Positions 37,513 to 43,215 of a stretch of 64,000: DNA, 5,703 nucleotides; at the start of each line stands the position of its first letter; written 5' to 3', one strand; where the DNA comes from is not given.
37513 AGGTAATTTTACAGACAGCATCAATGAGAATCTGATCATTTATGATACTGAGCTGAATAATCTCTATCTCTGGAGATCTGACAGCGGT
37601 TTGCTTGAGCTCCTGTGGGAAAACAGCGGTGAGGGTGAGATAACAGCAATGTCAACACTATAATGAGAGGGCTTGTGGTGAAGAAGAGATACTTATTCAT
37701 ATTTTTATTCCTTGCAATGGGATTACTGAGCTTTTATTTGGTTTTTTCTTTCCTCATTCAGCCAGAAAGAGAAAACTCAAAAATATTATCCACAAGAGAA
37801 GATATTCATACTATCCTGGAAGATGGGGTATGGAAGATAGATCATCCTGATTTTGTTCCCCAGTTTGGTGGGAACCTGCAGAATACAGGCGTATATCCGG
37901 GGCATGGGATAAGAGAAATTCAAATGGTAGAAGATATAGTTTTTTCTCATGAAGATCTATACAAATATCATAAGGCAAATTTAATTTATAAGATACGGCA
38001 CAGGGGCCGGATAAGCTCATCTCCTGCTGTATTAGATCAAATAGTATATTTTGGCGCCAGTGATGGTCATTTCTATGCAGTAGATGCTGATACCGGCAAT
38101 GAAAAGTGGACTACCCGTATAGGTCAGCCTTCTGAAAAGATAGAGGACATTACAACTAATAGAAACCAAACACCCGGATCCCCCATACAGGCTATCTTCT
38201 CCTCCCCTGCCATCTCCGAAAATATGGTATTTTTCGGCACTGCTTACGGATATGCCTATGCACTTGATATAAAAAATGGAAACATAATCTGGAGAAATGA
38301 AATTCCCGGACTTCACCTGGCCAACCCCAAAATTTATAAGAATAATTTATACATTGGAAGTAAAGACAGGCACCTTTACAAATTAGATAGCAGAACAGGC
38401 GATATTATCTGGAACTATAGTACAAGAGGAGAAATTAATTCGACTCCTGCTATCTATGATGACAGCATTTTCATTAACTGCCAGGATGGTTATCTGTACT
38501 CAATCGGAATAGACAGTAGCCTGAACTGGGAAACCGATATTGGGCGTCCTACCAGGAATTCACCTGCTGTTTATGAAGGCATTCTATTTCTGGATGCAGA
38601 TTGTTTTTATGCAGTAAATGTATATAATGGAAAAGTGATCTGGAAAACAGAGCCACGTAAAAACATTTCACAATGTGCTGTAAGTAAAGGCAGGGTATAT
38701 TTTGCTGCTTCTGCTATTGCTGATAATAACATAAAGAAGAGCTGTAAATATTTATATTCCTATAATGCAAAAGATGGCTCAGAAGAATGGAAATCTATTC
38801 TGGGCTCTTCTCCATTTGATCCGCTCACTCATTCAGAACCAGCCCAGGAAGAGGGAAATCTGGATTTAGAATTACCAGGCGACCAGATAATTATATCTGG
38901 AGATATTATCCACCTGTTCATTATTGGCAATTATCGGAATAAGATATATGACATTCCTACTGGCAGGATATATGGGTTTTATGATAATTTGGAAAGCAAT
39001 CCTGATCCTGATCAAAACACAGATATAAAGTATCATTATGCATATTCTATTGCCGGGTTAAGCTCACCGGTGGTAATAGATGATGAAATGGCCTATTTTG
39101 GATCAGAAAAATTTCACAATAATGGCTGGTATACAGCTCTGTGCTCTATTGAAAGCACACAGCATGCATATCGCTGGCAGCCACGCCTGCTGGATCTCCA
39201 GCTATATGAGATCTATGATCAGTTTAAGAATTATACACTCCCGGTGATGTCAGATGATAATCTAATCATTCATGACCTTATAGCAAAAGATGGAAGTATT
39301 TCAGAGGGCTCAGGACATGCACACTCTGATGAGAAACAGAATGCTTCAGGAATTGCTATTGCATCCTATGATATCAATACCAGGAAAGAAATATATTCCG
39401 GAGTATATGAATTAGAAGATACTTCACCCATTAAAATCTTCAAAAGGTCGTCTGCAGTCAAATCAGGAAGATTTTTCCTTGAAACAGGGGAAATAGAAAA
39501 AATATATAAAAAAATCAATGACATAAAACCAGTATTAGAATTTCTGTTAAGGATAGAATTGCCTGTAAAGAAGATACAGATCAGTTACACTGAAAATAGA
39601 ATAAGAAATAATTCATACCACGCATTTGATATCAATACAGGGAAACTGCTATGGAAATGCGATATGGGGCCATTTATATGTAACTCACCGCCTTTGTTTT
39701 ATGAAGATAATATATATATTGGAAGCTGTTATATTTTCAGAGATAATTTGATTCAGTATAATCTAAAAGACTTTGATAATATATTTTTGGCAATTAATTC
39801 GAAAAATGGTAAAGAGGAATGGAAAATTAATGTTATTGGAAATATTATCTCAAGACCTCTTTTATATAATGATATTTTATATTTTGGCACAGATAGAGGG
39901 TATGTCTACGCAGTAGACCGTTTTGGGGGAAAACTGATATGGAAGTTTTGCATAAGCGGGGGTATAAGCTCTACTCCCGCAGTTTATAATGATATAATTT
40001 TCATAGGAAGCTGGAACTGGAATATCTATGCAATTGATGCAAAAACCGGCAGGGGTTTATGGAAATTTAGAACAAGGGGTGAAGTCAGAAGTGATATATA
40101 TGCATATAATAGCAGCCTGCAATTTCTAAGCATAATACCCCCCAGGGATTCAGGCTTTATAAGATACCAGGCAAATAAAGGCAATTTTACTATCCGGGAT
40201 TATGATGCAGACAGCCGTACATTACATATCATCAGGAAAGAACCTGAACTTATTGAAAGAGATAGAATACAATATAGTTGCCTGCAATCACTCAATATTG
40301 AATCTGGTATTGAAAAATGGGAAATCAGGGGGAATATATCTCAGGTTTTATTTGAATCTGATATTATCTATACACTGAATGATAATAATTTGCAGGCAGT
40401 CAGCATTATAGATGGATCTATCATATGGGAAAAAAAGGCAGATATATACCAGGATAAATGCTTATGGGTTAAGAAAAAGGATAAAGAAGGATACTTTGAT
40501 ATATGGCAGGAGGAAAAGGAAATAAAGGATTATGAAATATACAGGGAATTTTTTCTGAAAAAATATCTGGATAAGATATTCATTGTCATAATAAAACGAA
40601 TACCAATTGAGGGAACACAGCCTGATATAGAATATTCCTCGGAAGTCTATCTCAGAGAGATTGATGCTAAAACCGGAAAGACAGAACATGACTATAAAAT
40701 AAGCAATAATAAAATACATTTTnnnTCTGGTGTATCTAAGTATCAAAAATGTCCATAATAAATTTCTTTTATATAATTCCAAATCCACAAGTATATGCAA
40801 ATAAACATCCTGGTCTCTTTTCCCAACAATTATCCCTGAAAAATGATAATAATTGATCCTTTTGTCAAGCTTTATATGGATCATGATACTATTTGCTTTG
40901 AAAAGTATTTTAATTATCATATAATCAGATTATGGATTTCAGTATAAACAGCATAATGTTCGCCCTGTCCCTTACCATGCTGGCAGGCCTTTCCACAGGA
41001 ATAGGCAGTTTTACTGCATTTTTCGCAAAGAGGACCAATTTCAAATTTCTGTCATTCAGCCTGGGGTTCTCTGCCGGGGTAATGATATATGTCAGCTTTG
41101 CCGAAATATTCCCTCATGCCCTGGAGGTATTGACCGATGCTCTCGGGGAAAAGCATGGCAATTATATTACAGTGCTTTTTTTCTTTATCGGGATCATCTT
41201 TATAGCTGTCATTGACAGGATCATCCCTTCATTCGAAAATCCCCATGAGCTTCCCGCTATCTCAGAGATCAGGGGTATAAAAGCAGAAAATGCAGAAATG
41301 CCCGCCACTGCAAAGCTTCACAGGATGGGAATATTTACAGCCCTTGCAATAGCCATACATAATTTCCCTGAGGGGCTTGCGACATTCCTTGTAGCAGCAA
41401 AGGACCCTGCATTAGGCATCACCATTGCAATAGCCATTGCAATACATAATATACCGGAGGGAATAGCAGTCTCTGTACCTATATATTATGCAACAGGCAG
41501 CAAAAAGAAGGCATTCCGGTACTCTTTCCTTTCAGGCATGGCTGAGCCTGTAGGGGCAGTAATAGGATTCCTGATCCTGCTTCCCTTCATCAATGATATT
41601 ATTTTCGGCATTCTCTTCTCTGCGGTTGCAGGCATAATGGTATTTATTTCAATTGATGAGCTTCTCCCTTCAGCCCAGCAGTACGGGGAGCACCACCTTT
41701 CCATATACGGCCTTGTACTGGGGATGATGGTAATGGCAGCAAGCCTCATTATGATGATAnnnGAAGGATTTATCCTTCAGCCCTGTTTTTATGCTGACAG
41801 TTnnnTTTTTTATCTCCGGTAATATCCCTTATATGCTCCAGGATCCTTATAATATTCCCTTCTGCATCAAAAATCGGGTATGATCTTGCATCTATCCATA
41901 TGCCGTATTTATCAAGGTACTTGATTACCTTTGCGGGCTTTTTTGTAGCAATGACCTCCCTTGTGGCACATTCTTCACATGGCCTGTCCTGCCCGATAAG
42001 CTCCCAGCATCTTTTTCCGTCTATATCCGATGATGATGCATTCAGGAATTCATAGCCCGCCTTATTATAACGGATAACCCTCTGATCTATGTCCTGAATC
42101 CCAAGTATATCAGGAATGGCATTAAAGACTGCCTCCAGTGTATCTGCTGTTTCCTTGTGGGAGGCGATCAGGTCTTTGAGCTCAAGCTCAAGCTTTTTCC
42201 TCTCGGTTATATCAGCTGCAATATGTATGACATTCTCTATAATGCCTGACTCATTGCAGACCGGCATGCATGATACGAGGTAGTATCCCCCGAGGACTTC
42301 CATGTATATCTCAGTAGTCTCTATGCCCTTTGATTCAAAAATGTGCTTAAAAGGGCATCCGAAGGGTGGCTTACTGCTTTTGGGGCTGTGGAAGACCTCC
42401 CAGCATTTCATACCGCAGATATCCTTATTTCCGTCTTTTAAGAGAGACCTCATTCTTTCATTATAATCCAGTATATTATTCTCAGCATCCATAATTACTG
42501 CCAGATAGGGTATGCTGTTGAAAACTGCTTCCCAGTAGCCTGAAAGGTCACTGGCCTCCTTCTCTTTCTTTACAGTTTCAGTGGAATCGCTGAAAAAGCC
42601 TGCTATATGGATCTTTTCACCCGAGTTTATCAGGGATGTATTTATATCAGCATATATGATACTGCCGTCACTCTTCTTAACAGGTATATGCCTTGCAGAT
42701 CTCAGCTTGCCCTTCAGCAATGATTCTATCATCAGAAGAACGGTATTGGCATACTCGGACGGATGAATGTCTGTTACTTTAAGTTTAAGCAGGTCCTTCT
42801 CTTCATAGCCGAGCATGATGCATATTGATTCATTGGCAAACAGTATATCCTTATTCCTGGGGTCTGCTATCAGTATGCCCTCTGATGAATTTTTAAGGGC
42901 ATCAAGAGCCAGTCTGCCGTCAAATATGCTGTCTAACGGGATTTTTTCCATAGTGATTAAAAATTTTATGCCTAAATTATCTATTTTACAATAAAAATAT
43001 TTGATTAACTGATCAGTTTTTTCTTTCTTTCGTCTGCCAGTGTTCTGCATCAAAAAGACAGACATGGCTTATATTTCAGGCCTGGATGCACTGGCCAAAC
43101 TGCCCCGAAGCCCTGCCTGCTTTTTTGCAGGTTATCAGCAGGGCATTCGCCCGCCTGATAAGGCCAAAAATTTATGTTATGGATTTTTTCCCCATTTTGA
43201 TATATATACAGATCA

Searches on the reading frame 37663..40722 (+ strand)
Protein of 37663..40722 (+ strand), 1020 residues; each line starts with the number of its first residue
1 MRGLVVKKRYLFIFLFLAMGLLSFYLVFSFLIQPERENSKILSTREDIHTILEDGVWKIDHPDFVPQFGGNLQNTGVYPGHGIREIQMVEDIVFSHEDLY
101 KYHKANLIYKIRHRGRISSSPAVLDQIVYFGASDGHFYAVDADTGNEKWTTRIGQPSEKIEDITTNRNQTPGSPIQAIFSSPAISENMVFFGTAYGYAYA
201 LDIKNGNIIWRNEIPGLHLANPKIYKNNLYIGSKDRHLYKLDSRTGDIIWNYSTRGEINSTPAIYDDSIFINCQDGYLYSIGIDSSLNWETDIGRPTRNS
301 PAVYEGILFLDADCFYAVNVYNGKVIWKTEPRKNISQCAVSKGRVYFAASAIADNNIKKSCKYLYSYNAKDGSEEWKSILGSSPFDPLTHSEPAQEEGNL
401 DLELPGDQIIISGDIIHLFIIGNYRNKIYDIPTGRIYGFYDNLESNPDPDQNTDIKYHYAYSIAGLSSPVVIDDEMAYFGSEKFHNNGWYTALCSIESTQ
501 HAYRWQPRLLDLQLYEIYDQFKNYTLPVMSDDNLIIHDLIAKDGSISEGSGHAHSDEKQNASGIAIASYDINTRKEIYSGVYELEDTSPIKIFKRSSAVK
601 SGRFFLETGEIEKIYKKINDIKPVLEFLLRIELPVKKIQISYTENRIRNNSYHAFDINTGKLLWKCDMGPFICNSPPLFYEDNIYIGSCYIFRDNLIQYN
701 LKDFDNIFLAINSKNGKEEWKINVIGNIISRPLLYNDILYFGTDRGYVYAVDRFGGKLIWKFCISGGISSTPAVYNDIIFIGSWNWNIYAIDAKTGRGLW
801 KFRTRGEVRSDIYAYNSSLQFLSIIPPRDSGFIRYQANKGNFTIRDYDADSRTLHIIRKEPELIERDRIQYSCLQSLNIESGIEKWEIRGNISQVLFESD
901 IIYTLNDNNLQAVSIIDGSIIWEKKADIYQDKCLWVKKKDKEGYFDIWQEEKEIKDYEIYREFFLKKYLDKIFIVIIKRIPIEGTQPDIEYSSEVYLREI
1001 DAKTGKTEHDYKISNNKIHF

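Call 98: search_protein_families(library=pfam, proteins=[window:37663-40722:+], max_evalue=0.0001)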
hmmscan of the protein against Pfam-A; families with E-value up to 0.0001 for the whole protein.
window:37663-40722:+ (1020 aa): 3 families
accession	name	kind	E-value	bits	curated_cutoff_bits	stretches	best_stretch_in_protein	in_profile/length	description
PF13570.13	Beta-prop_ACSF4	-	2.2e-52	178.9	133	2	103-305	79-265/329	Beta-alanine-activating enzyme, beta-propeller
PF13360.13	PQQ_2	-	3.4e-47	161.5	27.6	4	175-300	25-153/233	Outer membrane protein assembly factor BamB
PF01011.28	PQQ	-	1.4e-22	80.6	26.7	1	114-208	46-136/595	Glucose/ethanol/alcohol dehydrogenase, beta-propeller domain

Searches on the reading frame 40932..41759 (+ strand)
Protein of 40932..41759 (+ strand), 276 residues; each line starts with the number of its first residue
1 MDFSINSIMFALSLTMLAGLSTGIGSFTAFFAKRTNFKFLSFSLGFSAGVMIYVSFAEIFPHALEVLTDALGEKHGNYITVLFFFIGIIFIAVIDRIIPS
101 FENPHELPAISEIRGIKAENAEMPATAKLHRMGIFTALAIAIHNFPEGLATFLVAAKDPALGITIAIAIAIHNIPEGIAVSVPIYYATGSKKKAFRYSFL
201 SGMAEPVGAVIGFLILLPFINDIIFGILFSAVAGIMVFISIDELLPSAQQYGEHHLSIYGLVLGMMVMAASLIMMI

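Call 98: search_protein_families(library=pfam, proteins=[window:40932-41759:+], max_evalue=0.0001)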
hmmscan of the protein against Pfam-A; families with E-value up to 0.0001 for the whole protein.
window:40932-41759:+ (276 aa): 1 family
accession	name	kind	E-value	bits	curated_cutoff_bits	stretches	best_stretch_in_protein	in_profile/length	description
PF02535.28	Zip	-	3.4e-37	128.8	35.1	2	119-270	164-321/323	ZIP Zinc transporter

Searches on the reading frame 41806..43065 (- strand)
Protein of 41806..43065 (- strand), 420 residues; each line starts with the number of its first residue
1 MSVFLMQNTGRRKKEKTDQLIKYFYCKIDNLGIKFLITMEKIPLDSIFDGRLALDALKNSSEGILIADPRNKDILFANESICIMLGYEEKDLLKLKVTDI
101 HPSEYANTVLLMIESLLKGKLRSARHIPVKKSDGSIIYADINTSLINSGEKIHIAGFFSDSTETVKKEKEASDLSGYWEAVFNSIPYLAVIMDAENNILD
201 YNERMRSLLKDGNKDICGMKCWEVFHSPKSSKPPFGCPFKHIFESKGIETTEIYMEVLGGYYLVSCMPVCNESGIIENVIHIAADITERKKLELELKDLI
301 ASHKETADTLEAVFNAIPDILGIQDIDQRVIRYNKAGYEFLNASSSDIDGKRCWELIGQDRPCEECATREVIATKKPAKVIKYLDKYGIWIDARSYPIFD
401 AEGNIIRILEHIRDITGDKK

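Call 38: search_protein_families(library=pfam, proteins=[window:41806-43065:-], max_evalue=0.001)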
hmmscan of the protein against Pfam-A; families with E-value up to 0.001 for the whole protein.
window:41806-43065:- (420 aa): 6 families
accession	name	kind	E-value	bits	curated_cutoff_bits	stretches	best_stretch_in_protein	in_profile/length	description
PF08448.16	PAS_4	-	1.7e-32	112.3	23.1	2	314-417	1-107/110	PAS fold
PF13426.13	PAS_9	-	2.3e-31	108.6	27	3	319-416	2-102/103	PAS domain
PF13188.13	PAS_8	-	2.1e-17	62.8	21.8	1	56-103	6-53/65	PAS domain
PF00989.32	PAS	-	4.8e-15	56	22.6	1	57-160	7-112/113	PAS fold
PF08447.18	PAS_3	-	3.3e-07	30.9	25.6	0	74-157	1-88/89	PAS fold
PF13596.12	PAS_10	-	9e-06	26.7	22.1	0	180-287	3-106/106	PAS domain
